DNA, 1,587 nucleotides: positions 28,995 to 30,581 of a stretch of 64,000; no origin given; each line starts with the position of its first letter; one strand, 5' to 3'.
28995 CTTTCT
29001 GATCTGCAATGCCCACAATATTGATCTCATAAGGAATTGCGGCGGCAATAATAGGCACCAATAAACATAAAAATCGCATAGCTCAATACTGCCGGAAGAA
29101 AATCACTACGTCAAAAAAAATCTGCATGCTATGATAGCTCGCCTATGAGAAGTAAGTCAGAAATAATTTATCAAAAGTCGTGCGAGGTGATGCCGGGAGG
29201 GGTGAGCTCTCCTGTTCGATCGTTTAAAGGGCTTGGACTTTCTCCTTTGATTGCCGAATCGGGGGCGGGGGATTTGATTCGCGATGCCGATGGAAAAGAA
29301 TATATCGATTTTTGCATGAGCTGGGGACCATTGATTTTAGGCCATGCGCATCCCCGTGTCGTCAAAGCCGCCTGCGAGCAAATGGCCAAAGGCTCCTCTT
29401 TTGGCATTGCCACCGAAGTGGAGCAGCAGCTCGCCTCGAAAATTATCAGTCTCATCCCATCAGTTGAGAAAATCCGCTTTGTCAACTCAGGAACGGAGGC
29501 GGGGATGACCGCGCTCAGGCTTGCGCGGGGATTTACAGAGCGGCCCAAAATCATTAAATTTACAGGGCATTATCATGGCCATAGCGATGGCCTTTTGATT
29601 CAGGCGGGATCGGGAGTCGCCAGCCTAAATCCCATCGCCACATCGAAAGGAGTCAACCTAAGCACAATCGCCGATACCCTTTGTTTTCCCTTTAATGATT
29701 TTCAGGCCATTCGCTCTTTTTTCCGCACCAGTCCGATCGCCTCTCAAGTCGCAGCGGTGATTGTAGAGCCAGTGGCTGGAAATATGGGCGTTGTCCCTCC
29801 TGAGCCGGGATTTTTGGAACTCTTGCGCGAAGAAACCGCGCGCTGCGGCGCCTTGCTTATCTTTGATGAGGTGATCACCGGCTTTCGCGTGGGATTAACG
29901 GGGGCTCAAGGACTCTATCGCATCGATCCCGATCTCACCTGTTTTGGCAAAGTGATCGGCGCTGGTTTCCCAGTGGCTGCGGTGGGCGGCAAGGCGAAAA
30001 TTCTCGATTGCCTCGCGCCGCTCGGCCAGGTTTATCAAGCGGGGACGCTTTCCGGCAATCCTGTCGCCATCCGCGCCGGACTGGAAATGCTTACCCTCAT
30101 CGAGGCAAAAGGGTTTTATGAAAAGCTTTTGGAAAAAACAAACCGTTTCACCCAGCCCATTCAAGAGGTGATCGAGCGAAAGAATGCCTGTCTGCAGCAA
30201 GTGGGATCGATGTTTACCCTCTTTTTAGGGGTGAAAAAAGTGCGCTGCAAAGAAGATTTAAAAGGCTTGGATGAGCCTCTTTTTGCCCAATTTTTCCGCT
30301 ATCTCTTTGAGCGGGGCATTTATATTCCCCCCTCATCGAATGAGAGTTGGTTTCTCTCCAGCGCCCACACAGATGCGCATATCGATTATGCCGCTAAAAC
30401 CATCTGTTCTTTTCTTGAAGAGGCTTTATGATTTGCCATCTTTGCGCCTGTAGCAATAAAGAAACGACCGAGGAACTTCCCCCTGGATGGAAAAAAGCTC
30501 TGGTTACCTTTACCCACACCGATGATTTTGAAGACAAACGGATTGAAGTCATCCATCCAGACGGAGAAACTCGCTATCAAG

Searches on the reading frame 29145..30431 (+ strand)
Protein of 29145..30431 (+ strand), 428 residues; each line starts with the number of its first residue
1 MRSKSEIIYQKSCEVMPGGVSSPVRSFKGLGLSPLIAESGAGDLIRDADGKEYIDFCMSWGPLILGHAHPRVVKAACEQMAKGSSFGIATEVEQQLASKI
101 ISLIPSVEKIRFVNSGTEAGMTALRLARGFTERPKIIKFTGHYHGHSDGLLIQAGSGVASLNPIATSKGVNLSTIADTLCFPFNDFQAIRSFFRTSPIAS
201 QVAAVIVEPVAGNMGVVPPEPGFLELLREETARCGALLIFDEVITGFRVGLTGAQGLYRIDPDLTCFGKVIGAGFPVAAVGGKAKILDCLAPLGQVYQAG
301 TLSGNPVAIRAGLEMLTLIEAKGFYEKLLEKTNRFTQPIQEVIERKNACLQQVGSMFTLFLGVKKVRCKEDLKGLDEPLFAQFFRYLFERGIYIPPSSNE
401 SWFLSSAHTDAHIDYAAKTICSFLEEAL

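Call 67: search_protein_families(library=pfam, proteins=[window:29145-30431:+])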
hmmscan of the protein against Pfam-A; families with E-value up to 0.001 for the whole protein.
window:29145-30431:+ (428 aa): 2 families
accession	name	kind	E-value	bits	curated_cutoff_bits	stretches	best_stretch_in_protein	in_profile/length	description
PF00202.27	Aminotran_3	-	5.7e-71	239.8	30.5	1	35-398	11-375/403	Aminotransferase class-III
PF00155.27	Aminotran_1_2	-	0.0002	21.1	19.7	1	183-420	127-361/361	Aminotransferase class I and II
